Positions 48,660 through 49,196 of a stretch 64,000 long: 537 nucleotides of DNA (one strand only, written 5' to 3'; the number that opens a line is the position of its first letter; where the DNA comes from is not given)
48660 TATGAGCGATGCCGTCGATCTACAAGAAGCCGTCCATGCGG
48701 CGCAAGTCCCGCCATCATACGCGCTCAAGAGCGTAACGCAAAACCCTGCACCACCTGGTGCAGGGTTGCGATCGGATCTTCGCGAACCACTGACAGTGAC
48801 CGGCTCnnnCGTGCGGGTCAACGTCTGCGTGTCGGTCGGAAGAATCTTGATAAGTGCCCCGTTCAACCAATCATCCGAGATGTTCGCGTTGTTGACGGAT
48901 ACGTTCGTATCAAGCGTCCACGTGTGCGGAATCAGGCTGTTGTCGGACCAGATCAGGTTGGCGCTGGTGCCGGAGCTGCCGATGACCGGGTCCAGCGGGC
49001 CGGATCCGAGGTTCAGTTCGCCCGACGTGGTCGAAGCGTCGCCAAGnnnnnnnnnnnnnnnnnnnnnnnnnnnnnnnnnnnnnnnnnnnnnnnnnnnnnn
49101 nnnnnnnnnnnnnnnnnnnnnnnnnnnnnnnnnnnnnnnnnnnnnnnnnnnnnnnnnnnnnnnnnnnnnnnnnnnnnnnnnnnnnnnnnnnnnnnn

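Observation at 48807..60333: Two secreted proteins share a novel roughly 120-aa N-terminal domain; one is a 1235-aa array of degenerate beta modules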

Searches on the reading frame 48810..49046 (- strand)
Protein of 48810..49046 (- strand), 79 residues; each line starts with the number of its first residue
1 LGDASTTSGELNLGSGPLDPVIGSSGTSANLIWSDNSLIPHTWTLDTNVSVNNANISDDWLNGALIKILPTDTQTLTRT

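Call 80: search_protein_families(library=pfam, proteins=[window:48810-49046:-], max_evalue=0.1)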
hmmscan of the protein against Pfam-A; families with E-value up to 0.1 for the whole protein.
window:48810-49046:- (79 aa): 0 families
